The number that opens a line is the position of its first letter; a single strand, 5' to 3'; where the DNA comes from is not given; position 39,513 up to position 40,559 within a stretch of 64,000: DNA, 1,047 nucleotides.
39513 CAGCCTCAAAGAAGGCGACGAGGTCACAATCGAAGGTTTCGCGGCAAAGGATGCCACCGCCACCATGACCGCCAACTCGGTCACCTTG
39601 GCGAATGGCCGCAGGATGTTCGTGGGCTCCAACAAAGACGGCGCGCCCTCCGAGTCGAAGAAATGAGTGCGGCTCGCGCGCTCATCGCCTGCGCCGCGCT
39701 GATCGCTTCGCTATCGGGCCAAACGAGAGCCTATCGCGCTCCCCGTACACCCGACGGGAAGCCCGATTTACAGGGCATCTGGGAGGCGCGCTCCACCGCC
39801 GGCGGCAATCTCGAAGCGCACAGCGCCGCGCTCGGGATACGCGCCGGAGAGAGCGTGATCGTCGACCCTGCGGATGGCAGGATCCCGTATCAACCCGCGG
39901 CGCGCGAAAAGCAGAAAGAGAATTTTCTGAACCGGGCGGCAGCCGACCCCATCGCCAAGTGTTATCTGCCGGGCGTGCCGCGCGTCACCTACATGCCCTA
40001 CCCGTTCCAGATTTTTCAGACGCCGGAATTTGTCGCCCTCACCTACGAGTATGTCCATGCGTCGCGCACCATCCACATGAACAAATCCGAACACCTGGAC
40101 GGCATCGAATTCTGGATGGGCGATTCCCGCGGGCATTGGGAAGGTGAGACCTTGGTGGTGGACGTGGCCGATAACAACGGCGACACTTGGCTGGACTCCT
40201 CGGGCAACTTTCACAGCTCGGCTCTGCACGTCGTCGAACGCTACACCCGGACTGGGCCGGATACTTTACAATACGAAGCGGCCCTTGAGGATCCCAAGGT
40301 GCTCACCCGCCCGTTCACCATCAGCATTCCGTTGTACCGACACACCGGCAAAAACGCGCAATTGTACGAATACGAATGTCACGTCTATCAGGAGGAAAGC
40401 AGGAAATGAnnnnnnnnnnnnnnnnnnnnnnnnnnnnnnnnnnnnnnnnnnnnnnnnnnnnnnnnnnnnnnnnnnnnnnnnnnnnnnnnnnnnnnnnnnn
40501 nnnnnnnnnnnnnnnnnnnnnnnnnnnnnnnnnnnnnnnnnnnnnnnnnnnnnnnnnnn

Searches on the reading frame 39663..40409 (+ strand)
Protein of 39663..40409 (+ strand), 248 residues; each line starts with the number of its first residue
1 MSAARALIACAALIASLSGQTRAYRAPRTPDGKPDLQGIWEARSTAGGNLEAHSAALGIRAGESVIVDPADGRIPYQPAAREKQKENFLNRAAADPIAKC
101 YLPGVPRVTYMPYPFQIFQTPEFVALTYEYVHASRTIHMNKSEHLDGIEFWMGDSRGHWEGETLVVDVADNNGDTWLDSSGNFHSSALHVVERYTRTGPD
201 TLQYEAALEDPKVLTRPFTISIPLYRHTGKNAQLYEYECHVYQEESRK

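Call 11: search_protein_families(library=pfam, proteins=[window:39663-40409:+], max_evalue=0.01)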
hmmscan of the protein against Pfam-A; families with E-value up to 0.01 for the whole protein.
window:39663-40409:+ (248 aa): 0 families

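Call 12: search_protein_families(library=ncbifam, proteins=[window:39663-40409:+], max_evalue=0.01)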
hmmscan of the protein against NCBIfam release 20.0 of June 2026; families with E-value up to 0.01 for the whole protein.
window:39663-40409:+ (248 aa): 0 families

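Call 16: search_solved_structures(query=window:39663-40409:+, max_evalue=10)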
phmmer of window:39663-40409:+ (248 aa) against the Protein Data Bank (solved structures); distinct sequences matched with E-value up to 10: 3.
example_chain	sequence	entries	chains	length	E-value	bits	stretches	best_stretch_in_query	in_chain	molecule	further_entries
1una_A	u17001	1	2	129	0.0096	18.5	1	160-218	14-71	GA UNASSEMBLED COAT PROTEIN DIMER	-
1gav_A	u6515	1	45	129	0.0098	18.5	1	160-218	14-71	BACTERIOPHAGE GA PROTEIN CAPSID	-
4hqd_A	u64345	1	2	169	0.7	12.4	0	57-86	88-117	Engineered Protein OR265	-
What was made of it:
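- Tried and rejected: Pfam, NCBIfam and PDB sequence searches found nothing (calls 11, 12, 16).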

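Call 23: find_homologous_proteins(query=window:39663-40409:+, max_evalue=0.001)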
Query window:39663-40409:+ (248 aa): 7997 proteins with E <= 0.001 among 8000 candidates; the best 120 are listed.
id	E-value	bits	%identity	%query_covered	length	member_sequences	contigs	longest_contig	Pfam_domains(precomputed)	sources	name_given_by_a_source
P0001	4.0e-143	493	84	100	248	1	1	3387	-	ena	-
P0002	1.4e-142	491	85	100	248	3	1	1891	-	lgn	-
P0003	4.4e-141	486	84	100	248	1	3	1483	-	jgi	jgi:hypothetical protein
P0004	1.1e-139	482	83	100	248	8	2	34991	-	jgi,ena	jgi:hypothetical protein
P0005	7.1e-139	479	83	100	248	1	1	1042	-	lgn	-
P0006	1.7e-136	471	83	99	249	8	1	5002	-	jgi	jgi:hypothetical protein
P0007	1.8e-136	471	80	100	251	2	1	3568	-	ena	-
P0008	2.5e-136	471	81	99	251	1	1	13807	-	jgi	jgi:hypothetical protein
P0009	6.8e-136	469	81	100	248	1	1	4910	-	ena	-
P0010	1.5e-135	468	80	99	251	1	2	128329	-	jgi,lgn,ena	jgi:hypothetical protein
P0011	1.9e-135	468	79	100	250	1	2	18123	-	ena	-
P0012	2.9e-135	467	80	99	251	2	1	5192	-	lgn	-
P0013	4.1e-135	467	78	99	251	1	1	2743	-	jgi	-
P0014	4.4e-135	467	86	90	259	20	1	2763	-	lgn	-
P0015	4.6e-135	467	80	99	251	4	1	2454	-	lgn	-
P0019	2.4e-134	464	78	99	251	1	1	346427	-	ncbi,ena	-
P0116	7.2e-111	387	67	98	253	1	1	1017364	-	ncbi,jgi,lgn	ncbi:MAG TPA: hypothetical protein VGN17_09480 [Bryobacteraceae bacterium]|jgi:hypothetical protein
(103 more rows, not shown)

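Call 24: find_encoding_contigs(protein=P0116, flank=10000, max_places=3)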
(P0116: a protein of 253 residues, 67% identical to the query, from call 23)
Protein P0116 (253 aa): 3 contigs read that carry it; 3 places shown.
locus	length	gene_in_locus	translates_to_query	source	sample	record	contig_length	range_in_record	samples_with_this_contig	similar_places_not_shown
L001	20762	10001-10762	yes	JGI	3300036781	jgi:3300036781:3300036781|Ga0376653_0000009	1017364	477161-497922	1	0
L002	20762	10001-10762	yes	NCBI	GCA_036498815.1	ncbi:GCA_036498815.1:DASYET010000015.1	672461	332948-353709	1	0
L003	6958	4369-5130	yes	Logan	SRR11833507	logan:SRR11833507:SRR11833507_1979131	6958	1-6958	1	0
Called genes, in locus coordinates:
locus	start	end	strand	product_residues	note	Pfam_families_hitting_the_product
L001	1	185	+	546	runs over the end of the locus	PF12796:Ank_2 (weak), PF12796:Ank_2, PF13857:Ank_5, PF00023:Ank (weak), PF12796:Ank_2, PF13637:Ank_4 (weak), PF13857:Ank_5 (weak), PF00023:Ank (weak), +9 more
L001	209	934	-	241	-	-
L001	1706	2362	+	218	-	-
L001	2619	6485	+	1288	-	PF13620:CarboxypepD_reg, PF13715:CarbopepD_reg_2, PF25183:OMP_b-brl_4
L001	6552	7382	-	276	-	PF00392:GntR, PF07729:FCD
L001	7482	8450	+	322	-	PF00126:HTH_1, PF03466:LysR_substrate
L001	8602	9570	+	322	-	PF00903:Glyoxalase (weak)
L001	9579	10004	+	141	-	PF19649:DUF6152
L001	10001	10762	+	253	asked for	-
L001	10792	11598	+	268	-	-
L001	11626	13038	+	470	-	PF22244:GCE_fung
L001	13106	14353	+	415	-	PF03453:MoeA_N, PF00994:MoCF_biosynth, PF03454:MoeA_C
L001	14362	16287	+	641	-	PF03453:MoeA_N, PF00994:MoCF_biosynth, PF03454:MoeA_C, PF12727:PBP_like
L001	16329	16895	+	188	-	PF12804:NTP_transf_3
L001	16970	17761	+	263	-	PF01925:TauE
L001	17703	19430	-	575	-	PF02730:AFOR_N, PF01314:AFOR_C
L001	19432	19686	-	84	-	PF02597:ThiS (weak)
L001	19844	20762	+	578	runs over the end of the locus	PF01257:2Fe-2S_thioredx, PF01512:Complex1_51K, PF10531:SLBB (weak), PF10589:NADH_4Fe-4S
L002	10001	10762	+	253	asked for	-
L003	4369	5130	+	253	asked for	-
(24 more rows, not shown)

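Call 25: find_encoding_contigs(protein=P0019, flank=10000, max_places=3)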
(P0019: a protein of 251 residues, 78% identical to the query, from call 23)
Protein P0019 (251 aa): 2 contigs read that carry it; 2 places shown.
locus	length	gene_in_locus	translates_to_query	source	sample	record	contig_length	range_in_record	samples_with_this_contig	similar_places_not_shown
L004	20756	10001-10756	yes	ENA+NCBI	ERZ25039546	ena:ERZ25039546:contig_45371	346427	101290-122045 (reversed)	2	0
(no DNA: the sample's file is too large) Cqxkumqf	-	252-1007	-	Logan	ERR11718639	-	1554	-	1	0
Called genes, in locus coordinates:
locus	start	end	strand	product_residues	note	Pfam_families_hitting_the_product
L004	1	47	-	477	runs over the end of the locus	-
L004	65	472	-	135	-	PF19649:DUF6152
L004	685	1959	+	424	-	PF01321:Creatinase_N, PF00557:Peptidase_M24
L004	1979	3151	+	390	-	PF12697:Abhydrolase_6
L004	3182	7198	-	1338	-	PF13620:CarboxypepD_reg, PF13715:CarbopepD_reg_2 (weak), PF07715:Plug (weak), PF25183:OMP_b-brl_4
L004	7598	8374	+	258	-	PF00392:GntR, PF07729:FCD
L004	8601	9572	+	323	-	PF00903:Glyoxalase (weak)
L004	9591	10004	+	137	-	PF19649:DUF6152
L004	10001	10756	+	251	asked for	-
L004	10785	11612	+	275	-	-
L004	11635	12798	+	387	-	PF01717:Meth_synt_2 (weak)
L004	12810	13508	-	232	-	PF01522:Polysacc_deac_1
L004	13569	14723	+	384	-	PF01717:Meth_synt_2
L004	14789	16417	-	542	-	PF23526:AprA_N, PF23589:WHD_AprA, PF23525:Methyltransf_36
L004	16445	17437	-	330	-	PF01717:Meth_synt_2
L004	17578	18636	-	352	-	PF00126:HTH_1, PF01022:HTH_5 (faint), PF03466:LysR_substrate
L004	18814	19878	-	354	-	-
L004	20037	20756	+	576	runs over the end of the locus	PF12796:Ank_2, PF13637:Ank_4, PF13637:Ank_4, PF12796:Ank_2, PF12796:Ank_2, PF13857:Ank_5, PF13637:Ank_4, PF12796:Ank_2, +10 more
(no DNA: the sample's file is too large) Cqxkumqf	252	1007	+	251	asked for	-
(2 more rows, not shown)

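Call 28: find_homologous_proteins(query=A1, max_evalue=0.001)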
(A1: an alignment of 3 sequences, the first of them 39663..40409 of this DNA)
Query A1 (3 sequences) (248 aa, profile of the alignment): 7994 proteins with E <= 0.001 among 8000 candidates; the best 120 are listed.
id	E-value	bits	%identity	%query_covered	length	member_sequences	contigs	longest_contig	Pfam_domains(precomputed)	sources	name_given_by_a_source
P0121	1.2e-149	515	-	-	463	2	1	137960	-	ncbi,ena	-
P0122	1.5e-144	498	-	-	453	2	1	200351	-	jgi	jgi:hypothetical protein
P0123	2.7e-138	478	-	-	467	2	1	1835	-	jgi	jgi:hypothetical protein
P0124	2.9e-134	464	-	-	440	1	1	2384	-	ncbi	ncbi:MAG: hypothetical protein ABI995_12065, partial [Acidobacteriota bacterium]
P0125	5.5e-134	464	-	-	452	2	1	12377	-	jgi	-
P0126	3.0e-130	451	-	-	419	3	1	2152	-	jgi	jgi:hypothetical protein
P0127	9.2e-129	446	-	-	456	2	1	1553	-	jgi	jgi:hypothetical protein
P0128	2.9e-128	445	-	-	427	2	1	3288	-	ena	-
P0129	1.3e-124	433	-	-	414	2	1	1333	-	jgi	jgi:hypothetical protein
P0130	1.7e-124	432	49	96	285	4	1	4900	-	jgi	jgi:hypothetical protein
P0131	2.9e-124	432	55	89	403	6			-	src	-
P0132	5.7e-124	431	-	-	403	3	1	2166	-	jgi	jgi:hypothetical protein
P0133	8.1e-124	430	49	96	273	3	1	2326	-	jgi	-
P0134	1.6e-123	429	52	94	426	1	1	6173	-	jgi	jgi:hypothetical protein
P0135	2.5e-123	429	-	-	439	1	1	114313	-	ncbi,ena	-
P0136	8.8e-122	424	-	-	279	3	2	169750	-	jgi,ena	-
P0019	7.4e-106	371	78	99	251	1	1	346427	-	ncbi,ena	-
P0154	3.8e-101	356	-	-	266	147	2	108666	-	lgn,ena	-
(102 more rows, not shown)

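Call 32: find_related_loci(query=A2, collection=genome_contigs, flank=10000)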
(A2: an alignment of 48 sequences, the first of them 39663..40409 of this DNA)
Query A2 (248 aa) in genome_contigs; peptide patterns used: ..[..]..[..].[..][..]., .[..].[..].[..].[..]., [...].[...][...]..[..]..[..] (x = any residue, [..] = any of these).
598 stretches matched a pattern (row limit reached: there are more); 591 encode a relative of the query (tblastn E <= 1e-3); the best 80 are kept; 80 distinct loci.
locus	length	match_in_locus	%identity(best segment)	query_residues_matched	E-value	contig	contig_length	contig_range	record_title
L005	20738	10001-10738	79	1-246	6e-138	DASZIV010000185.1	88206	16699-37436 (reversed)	MAG TPA_asm: Bryobacteraceae bacterium isolate SMAG_U6611 k141_3201123, whole genome shotgun sequence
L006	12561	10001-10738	59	3-248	3e-104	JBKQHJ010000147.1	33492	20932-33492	MAG: Bryobacteraceae bacterium isolate SEr2D2E2F__bin_113 SEr2D2E2F_000000164085, whole genome shotgun sequence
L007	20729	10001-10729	60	5-245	7e-99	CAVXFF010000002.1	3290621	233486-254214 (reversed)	MAG: Terriglobia bacterium isolate MFD02416.bin.1.115 genome assembly, contig: contig_45140, whole genome shotgun sequen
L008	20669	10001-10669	60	23-245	1e-90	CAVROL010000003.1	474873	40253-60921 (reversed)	MAG: Terriglobia bacterium isolate MFD04967.bin.2.32 genome assembly, contig: contig_3306, whole genome shotgun sequence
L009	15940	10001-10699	56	12-247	4e-89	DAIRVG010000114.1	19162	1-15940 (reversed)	MAG TPA_asm: Vicinamibacterales bacterium isolate CTOTU25967 NODE_697_length_19162_cov_11.218454, whole genome shotgun s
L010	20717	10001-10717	56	7-245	1e-86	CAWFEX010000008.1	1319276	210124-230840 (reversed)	MAG: uncultured Acidobacteriota bacterium isolate MFD05567.bin.1.209 genome assembly, contig: contig_26915, whole genome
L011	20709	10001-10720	53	7-247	3e-85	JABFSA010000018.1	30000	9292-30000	MAG: Acidobacteria bacterium isolate S-RSF-IL-07 seq_292, whole genome shotgun sequence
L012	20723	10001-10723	54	5-244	5e-85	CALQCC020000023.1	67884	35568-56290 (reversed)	MAG: Bordetella parapertussis isolate HRS-HS12-bin-180 genome assembly, contig: HRSG-H12-C367, whole genome shotgun sequ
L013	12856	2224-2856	56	24-244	2e-84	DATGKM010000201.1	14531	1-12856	MAG TPA_asm: Bryobacteraceae bacterium isolate SMAG_U9859 k141_443942, whole genome shotgun sequence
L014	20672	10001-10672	56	19-245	9e-83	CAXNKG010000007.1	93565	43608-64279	MAG: Vicinamibacterales bacterium isolate TH-11nov19-51 genome assembly, contig: TH-11nov19-C341, whole genome shotgun s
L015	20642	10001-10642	57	27-243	3e-82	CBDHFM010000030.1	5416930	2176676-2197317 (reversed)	MAG: Vicinamibacterales bacterium isolate 1df3f988-940b-40e8-83c1-45d71c881355 genome assembly, contig: chromosome_14, w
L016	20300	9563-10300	51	1-247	7e-82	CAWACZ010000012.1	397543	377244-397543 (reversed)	MAG: uncultured Acidobacteriota bacterium isolate MFD00962.bin.1.10 genome assembly, contig: contig_79537, whole genome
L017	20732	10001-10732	54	4-244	7e-82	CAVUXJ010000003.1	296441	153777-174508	MAG: uncultured Acidobacteriota bacterium isolate MFD06229.bin.3.98 genome assembly, contig: contig_14305, whole genome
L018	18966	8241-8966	50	1-245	1e-80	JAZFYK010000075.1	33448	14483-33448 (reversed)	MAG: Gammaproteobacteria bacterium isolate MT5bin.29 MT5bin.29_75, whole genome shotgun sequence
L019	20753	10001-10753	51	2-245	2e-79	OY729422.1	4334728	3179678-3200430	MAG: Bryobacterales bacterium isolate d47adfd7-a82f-4c56-911c-b237267f53ff genome assembly, chromosome: 1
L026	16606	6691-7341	56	27-246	5e-77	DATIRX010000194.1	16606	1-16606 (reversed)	MAG TPA_asm: Bryobacteraceae bacterium isolate SMAG_U15914 k141_226002, whole genome shotgun sequence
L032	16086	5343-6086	51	4-245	2e-74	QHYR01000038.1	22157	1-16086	MAG: Acidobacteria bacterium isolate gp2 AA83 14_0927_12_40cm_scaffold_1321_curated, whole genome shotgun sequence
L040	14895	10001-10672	52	28-245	6e-73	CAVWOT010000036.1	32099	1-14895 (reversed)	MAG: Bryobacterales bacterium isolate MFD09567.bin.2.8 genome assembly, contig: contig_63367, whole genome shotgun seque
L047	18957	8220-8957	48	1-239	1e-71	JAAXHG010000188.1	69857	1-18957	MAG: Vicinamibacteraceae bacterium isolate Plut_88883 unfiltered_Plut_88883_genomic_contig_521876, whole genome shotgun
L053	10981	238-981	47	6-245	1e-69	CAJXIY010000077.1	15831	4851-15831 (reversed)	MAG TPA_asm: uncultured Gammaproteobacteria bacterium isolate SRR5494785_bin.38_MetaBAT_v2.12.1_MAG genome assembly, con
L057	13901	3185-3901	48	12-245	5e-69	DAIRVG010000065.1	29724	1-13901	MAG TPA_asm: Vicinamibacterales bacterium isolate CTOTU25967 NODE_313_length_29724_cov_11.159560, whole genome shotgun s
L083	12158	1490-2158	46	28-245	2e-64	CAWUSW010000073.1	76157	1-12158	MAG: uncultured Pseudomonadales bacterium isolate HER22_SLC_100_bin_56_1 genome assembly, contig: HER22_SLC_100_bin_56-r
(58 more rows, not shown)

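Call 36: predict_structure(alignment_id=A2)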
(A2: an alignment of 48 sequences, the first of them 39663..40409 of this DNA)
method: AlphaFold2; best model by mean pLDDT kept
length: 248 residues; sequences in the alignment: 48
mean_pLDDT: 83.0   pTM: 0.81
mean pLDDT of the five models: 83.0, 80.2, 79.2, 78.3, 77.3
residues with pLDDT >= 90: 113; 70-90: 92; 50-70: 26; < 50: 17
segments of 3 or more residues with pLDDT < 50: 54-62, 242-248
pLDDT, mean of each block of 10 residues (from residue 1): 71 60 87 96 69 50 74 94 93 82 85 90 90 89 81 91 94 84 92 97 96 96 91 73 46
secondary structure, 60 per line:
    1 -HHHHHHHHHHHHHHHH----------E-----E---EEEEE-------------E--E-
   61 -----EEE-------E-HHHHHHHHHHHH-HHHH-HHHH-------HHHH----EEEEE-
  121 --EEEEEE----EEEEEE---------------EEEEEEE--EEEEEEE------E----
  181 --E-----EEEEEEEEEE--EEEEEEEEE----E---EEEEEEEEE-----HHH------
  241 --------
elements in order: H2-17 E38-42 E66-68 H78-89 H91-94 H96-99 H107-110 E115-119 E123-128 E133-138 E154-160 E163-169 E189-198 E201-209 E218-226

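Call 39: fold_search(model_id=the predicted structure, library=pdb)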
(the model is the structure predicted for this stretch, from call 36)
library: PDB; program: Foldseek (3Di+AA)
matches with E <= 10: 1343; with E <= 0.001: 1
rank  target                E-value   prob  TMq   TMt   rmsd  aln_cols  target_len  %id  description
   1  6ayl                  9.6e-04  1.00  0.30  0.51   6.7       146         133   12  Human adipocyte lipid-binding protein FABP4 in complex with fluorescein (released 2018-09-12)
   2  4qgw_A                1.5e-03  1.00  0.33  0.53   7.5       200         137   10  Crystal structure of the R132K:R111L:L121D mutant of Cellular Retinoic Acid Binding ProteinII complexed with a synthet (released 2015-01-28)
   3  3p6c                  1.9e-03  1.00  0.31  0.51   6.3       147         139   10  Human adipocyte lipid-binding protein FABP4 in complex with citric acid (released 2011-04-13)
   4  7fvu                  2.1e-03  1.00  0.31  0.52   6.0       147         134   10  Crystal Structure of human FABP4 in complex with 2-[2-(benzothiophen-3-yl)-2,3-dihydrobenzothiophene-3-carbonyl]benzoic  (released 2023-06-14)
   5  4nns                  3.3e-03  1.00  0.29  0.50   4.9       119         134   10  Crystal structure of FABP4 in complex with novel inhibitor (released 2014-11-19)
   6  6mov                  3.5e-03  0.99  0.32  0.51   7.2       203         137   10  Crystal Structure of the All-trans Retinal bound R111K:Y134F:T54V:R132Q:P39Y:R59Y:L121Q Human Cellular Retinoic Acid Bin (released 2019-01-09)
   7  4azq                  3.7e-03  1.00  0.30  0.50   4.6       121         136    6  Murine epidermal fatty acid-binding protein (FABP5) in complex with the endocannabinoid 2-arachidonoylglycerol (released 2013-08-14)
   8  5hz6                  3.9e-03  0.99  0.30  0.51   6.1       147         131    8  FABP4 in complex with 6-Chloro-2-isopropyl-4-(3-isopropyl-phenyl)-quinoline-3-carboxylic acid (released 2016-12-14)
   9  3i17_A                3.9e-03  0.99  0.32  0.51   7.0       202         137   11  Crystal structure of the apo R132K:L121E mutant of cellular retinoic acid-binding protein II at 1.68 angstrom resoluti (released 2009-07-28)
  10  6noe                  4.2e-03  0.99  0.33  0.53   6.7       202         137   11  Crystal Structure of the All-Trans Retinal-Bound R111K:Y134F:T54V:R132Q:P39Y:R59Y:L121E:I63D Mutant of Human Cellular Re (released 2019-01-30)
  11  1g74                  4.4e-03  1.00  0.30  0.53   6.6       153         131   10  Toward changing specificity: adipocyte lipid binding protein mutant, oleic acid bound form (released 2003-06-10)
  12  6ljx                  4.4e-03  1.00  0.31  0.51   6.6       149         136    9  Crystal structure of human FABP4 in complex with a novel inhibitor (released 2020-04-15)
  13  5ogb                  4.4e-03  0.99  0.31  0.49   7.0       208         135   10  Human Cellular Retinoic Acid Binding Protein II (CRABPII) with bound synthetic retinoid DC360. (released 2018-10-24)
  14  6z2u                  4.4e-03  0.99  0.32  0.50   7.0       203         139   10  M2 mutant (R111K:Y134F:T54V:R132Q:P39Y:R59Y) of human cellular retinoic acid binding protein II (released 2021-06-02)
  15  5edc                  4.6e-03  1.00  0.30  0.51   6.4       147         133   10  human FABP4 in complex with 6-Chloro-4-phenyl-2-piperidin-1-yl-quinoline-3-carboxylic acid at 1.29A (released 2016-03-09)
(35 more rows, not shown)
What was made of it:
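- On Calycins (FABP, lipocalin, avidin): Foldseek's best hits are FABP4, CRABP2 and streptavidin at E about 1e-3 with a target TM of about 0.5 (calls 36, 39).
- The calycin-like barrels could bind quinones (call 39).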

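Call 43: search_protein_families(library=pfam, proteins=[L047:5983-8142:+, L026:10783-12324:+, L083:81-1205:+, L053:2605-4050:-, L057:922-2076:+, L040:12265-12741:-, L032:7901-9595:+, L007:14251-16695:+, L015:5530-7050:+, L018:5996-6739:-], max_evalue=0.001)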
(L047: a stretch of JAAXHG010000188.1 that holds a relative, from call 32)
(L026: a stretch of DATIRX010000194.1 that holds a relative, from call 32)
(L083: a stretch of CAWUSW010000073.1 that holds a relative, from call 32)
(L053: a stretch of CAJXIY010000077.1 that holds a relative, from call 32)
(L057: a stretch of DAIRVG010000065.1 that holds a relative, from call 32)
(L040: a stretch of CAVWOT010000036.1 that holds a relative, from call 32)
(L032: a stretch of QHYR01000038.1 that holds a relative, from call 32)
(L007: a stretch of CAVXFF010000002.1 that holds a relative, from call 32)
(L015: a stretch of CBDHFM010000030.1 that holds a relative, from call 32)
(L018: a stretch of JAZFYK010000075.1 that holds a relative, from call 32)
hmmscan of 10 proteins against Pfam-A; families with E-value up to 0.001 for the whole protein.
L047:5983-8142:+ (719 aa): 5 families
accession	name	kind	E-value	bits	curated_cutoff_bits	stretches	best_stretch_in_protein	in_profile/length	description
PF01011.28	PQQ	-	4.1e-60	204.6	26.7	2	198-500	1-333/595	Glucose/ethanol/alcohol dehydrogenase, beta-propeller domain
PF13360.13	PQQ_2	-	1.9e-24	87.1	27.6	2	226-378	55-200/233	Outer membrane protein assembly factor BamB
PF13442.11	Cytochrome_CBB3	-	3.2e-08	34.2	27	1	38-112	2-68/68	Cytochrome C oxidase, cbb3-type, subunit III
PF13570.13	Beta-prop_ACSF4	-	4.4e-07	30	133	0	220-324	77-176/329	Beta-alanine-activating enzyme, beta-propeller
PF00034.26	Cytochrom_C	-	3e-05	25.7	21.3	1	39-113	1-87/90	Cytochrome c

L026:10783-12324:+ (513 aa): 1 family
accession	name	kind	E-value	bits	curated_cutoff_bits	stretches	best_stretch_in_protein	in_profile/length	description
PF01425.27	Amidase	-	1.3e-103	347.9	27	1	69-493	1-445/445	Amidase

L083:81-1205:+ (374 aa): 3 families
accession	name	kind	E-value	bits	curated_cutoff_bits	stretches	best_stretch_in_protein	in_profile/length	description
PF01436.27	NHL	-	7.7e-10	38.8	20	0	249-272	5-28/28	NHL repeat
PF17170.10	DUF5128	-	7.7e-05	22.5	22.9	0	188-226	52-88/321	6-bladed beta-propeller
PF07494.17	Reg_prop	-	0.00038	20.8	20.4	0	126-140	9-23/24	Two component regulator propeller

L053:2605-4050:- (481 aa): 0 families

L057:922-2076:+ (384 aa): 1 family
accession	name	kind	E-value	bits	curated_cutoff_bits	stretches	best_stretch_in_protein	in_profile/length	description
PF02276.23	CytoC_RC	-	1.2e-10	41.7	22.4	1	39-134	45-139/310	Photosynthetic reaction centre cytochrome C subunit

L040:12265-12741:- (158 aa): 1 family
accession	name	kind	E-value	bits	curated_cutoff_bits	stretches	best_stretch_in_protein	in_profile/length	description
PF20349.3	DUF6644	-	1.8e-29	103.4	27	1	6-158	1-155/155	Family of unknown function (DUF6644)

L032:7901-9595:+ (564 aa): 6 families
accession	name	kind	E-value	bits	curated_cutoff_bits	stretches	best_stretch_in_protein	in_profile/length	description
PF24684.1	Vgb_lyase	-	2.4e-13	50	50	2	245-342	46-136/290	Virginiamycin B lyase family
PF08450.18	SGL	-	6.4e-10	39.5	26.3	0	309-416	8-100/246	SMP-30/Gluconolactonase/LRE-like region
PF13620.12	CarboxypepD_reg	-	5.8e-09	36.6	32.3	1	40-119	2-81/82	Carboxypeptidase regulatory-like domain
PF13715.12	CarbopepD_reg_2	-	6.2e-05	23.4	32.2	1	40-120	1-75/88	CarboxypepD_reg-like domain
PF21959.2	DUF6923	-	0.00011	22.5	27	0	443-524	85-167/234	Repeat of unknown function (DUF6923)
PF17210.9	SdrD_B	-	0.00029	21.4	29.7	1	47-128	19-96/112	SdrD B-like domain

L007:14251-16695:+ (814 aa): 7 families
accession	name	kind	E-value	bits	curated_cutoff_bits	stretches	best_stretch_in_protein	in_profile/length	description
PF07631.16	PSD4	-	1.5e-48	164.9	23.3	1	468-594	2-128/128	Protein of unknown function (DUF1592)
PF07627.16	PSCyt3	-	8.9e-38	129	27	1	612-710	1-97/98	Protein of unknown function (DUF1588)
PF07624.16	PSD2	-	1.9e-23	82.4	25.8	1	725-797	2-74/74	Protein of unknown function (DUF1585)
PF07626.16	PSD3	-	1e-21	77.6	23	1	137-199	2-64/65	Protein of unknown function (DUF1587)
PF07637.16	PSD5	-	1.2e-18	67.6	34.2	1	392-453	1-62/62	Protein of unknown function (DUF1595)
PF13442.11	Cytochrome_CBB3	-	9.2e-08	32.7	27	1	47-116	7-68/68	Cytochrome C oxidase, cbb3-type, subunit III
PF07635.16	PSCyt1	-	2.2e-05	25.4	22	1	54-100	1-59/59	Planctomycete cytochrome C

L015:5530-7050:+ (506 aa): 3 families
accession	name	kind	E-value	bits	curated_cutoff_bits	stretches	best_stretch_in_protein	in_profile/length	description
PF01739.24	CheR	-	7.7e-05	22.7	27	1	395-459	112-172/195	CheR methyltransferase, SAM binding domain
PF08242.18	Methyltransf_12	-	0.00021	22.4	30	0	413-458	54-98/98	Methyltransferase domain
PF08241.18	Methyltransf_11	-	0.00084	20.4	21.2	0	390-459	21-94/95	Methyltransferase domain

L018:5996-6739:- (247 aa): 1 family
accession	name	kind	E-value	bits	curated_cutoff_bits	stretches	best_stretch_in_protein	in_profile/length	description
PF13709.12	DUF4159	-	1.6e-39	136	25.9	1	58-245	9-202/202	Domain of unknown function (DUF4159)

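Call 60: search_solved_structures(query=A2, max_evalue=10)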
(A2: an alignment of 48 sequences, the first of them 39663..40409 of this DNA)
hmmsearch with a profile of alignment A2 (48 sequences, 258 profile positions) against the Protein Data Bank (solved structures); distinct sequences matched with E-value up to 10: 2.
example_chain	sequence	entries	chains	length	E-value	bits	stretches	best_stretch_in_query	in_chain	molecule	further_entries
1una_A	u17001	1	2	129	0.5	12.6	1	168-223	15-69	GA UNASSEMBLED COAT PROTEIN DIMER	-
1gav_A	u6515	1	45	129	0.51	12.6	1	168-223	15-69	BACTERIOPHAGE GA PROTEIN CAPSID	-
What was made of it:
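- On Calycins (FABP, lipocalin, avidin): There is no sequence-level relation (call 60).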
